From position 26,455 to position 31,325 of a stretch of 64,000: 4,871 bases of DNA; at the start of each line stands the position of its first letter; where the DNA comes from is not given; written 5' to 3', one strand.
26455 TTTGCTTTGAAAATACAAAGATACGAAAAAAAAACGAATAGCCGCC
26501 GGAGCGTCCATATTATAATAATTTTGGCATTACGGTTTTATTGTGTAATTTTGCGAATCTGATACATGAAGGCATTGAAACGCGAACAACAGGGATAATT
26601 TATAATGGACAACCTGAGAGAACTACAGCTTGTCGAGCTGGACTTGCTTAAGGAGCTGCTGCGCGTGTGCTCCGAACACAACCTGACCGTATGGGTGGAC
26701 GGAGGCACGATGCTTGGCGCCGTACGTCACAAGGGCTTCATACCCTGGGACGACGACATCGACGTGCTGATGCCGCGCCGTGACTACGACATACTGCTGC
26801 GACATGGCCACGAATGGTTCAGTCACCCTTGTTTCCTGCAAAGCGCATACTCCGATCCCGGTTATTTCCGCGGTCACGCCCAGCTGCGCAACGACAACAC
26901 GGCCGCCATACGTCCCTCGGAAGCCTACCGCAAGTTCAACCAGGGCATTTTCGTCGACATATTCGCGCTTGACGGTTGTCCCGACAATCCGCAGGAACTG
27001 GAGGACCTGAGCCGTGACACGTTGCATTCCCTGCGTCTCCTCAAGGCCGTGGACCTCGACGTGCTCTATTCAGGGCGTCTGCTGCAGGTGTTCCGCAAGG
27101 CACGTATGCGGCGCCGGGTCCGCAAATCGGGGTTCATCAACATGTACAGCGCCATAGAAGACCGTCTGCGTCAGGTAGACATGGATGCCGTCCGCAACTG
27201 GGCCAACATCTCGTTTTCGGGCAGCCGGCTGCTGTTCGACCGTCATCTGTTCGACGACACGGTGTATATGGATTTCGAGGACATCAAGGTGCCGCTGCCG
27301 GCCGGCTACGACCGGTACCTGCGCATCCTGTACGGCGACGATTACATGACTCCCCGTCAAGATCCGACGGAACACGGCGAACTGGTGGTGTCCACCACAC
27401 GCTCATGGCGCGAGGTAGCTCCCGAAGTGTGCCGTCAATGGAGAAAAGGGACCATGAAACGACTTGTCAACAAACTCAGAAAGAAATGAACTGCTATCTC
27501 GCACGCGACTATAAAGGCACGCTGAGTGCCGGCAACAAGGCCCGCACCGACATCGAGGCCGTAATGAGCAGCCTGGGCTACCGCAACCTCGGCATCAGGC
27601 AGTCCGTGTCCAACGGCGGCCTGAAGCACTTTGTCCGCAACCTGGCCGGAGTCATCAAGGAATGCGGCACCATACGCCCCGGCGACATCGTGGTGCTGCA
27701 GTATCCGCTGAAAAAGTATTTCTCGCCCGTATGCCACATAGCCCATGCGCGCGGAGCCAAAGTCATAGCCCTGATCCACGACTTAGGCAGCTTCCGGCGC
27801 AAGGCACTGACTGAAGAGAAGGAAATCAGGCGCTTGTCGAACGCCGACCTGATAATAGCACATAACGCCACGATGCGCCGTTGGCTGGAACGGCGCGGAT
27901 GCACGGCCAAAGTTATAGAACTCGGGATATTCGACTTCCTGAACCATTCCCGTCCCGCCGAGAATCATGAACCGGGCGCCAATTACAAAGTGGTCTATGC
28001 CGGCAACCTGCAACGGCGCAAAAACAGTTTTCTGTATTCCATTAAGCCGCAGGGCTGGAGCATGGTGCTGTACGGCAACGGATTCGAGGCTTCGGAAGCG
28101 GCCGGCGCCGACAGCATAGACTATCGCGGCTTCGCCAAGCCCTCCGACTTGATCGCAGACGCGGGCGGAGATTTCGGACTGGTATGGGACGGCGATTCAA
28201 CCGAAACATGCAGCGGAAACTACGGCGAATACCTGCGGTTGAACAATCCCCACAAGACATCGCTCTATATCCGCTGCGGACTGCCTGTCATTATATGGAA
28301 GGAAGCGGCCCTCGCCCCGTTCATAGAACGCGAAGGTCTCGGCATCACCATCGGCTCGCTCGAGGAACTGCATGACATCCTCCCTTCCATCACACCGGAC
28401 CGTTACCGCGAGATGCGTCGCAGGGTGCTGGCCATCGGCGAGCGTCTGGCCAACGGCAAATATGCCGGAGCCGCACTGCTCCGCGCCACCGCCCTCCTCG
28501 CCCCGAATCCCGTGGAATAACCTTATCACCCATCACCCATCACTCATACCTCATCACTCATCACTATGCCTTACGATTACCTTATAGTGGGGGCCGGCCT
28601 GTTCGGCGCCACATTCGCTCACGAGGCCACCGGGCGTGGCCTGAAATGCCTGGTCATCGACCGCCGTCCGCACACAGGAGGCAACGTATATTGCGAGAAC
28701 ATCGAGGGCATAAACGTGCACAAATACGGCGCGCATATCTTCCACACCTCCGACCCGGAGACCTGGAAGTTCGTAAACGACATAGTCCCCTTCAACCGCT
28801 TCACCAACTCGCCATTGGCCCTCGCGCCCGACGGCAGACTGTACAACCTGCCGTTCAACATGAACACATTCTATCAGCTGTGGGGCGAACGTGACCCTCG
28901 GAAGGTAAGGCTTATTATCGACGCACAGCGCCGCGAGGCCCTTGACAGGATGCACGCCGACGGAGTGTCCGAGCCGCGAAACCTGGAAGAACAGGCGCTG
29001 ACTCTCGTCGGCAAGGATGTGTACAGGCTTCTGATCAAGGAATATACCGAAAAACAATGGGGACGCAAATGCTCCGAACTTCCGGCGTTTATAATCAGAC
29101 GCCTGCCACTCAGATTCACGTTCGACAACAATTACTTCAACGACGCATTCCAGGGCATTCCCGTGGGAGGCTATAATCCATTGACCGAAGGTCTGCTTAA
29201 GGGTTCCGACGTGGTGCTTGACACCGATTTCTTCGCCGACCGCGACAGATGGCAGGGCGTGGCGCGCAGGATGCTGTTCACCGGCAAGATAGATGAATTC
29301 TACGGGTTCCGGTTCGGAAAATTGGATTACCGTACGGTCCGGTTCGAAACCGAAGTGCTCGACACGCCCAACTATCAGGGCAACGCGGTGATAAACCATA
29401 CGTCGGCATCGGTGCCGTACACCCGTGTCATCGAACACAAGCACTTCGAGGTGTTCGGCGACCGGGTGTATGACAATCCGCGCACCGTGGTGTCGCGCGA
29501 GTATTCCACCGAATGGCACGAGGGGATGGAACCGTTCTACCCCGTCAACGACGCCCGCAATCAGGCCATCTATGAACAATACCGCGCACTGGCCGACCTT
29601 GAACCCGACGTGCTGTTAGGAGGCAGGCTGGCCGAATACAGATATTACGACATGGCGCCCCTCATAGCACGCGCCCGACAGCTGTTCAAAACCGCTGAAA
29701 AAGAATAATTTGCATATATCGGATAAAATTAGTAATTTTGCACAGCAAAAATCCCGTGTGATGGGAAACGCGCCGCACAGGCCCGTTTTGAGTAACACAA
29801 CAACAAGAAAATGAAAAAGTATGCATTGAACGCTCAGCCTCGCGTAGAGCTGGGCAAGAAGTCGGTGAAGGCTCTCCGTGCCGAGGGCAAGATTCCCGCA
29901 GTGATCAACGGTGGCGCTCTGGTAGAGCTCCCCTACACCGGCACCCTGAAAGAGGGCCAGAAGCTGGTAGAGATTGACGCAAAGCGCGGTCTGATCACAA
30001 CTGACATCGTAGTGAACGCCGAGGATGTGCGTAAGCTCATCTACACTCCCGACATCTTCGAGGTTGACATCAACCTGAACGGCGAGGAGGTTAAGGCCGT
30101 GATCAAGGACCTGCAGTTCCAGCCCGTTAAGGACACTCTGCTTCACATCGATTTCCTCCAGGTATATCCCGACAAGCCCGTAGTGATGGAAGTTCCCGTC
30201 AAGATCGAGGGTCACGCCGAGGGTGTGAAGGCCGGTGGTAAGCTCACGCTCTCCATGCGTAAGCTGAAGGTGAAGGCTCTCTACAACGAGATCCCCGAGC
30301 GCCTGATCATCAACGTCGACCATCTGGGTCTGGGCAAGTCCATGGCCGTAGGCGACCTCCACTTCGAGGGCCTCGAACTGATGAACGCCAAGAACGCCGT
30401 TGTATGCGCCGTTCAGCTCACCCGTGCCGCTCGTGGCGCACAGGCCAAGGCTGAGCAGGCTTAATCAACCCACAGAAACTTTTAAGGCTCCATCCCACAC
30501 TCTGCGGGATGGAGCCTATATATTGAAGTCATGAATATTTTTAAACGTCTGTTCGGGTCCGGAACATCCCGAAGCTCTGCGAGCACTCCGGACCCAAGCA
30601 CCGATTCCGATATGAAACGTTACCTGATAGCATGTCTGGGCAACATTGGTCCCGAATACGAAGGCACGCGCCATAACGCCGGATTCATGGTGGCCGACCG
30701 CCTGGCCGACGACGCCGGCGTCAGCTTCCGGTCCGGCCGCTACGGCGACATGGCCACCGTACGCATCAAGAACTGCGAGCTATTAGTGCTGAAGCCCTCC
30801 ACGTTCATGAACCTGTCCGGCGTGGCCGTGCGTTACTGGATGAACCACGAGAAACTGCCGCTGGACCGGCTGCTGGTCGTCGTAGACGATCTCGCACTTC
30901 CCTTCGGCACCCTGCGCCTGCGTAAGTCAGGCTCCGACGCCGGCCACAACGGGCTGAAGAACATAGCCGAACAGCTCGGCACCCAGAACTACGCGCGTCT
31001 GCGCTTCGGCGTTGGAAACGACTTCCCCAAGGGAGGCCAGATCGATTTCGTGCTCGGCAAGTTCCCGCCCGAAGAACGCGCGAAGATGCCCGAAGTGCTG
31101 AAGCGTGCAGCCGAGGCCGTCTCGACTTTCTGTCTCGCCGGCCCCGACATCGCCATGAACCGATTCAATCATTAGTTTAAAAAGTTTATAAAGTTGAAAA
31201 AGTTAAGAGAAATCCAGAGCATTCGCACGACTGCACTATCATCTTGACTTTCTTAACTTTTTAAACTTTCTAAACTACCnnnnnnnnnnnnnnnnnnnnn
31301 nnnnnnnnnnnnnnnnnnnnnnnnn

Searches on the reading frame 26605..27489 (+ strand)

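Call 80: search_protein_families(library=pfam, proteins=[window:26605-27489:+], max_evalue=0.00001)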
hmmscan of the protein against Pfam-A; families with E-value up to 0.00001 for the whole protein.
window:26605-27489:+ (294 aa): 1 family
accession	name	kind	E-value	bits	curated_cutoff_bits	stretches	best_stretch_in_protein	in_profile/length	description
PF04991.19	LicD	-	1.2e-42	147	22.6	1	22-244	1-227/227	LicD family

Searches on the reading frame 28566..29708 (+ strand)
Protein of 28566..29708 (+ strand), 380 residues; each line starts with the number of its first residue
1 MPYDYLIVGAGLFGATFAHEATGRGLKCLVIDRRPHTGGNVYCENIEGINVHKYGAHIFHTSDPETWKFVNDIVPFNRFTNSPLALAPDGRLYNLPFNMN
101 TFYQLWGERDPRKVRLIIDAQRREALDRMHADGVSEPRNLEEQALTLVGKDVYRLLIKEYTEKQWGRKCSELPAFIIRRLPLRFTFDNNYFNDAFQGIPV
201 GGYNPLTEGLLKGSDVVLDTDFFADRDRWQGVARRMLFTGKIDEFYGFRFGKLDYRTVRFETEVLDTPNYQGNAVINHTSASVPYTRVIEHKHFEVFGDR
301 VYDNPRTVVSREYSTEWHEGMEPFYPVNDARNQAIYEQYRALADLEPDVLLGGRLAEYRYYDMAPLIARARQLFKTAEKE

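Call 81: search_protein_families(library=pfam, proteins=[window:28566-29708:+], max_evalue=0.001)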
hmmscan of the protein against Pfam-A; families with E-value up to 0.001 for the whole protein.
window:28566-29708:+ (380 aa): 4 families
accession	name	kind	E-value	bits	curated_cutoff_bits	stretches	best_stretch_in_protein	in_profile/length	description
PF03275.19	GLF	-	2.1e-73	246.8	26.3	1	156-360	2-203/203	UDP-galactopyranose mutase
PF13450.12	NAD_binding_8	-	2.8e-20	72.8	21.9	1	7-72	1-67/68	NAD(P)-binding Rossmann-like domain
PF01266.30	DAO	-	4.4e-05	23.6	27.9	1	4-38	1-35/353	FAD dependent oxidoreductase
PF01593.30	Amino_oxidase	-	0.00015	21.6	19.8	1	22-218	11-221/443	Flavin containing amine oxidoreductase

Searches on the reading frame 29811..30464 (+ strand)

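Call 81: search_protein_families(library=pfam, proteins=[window:29811-30464:+], max_evalue=0.001)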
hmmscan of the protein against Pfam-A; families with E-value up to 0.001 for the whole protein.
window:29811-30464:+ (217 aa): 2 families
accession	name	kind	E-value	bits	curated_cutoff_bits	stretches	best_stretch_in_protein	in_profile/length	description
PF14693.11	Ribosomal_TL5_C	-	2.8e-21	76.1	27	1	124-203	2-82/84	Ribosomal protein TL5, C-terminal domain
PF01386.24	Ribosomal_L25p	-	3.5e-19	69.5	23.6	1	6-115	1-82/82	Ribosomal L25p family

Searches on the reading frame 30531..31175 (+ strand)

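Call 81: search_protein_families(library=pfam, proteins=[window:30531-31175:+], max_evalue=0.001)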
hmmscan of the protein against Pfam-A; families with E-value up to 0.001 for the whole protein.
window:30531-31175:+ (214 aa): 1 family
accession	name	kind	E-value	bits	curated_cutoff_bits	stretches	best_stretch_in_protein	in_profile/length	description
PF01195.25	Pept_tRNA_hydro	-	2e-62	210.7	27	1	32-213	1-183/183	Peptidyl-tRNA hydrolase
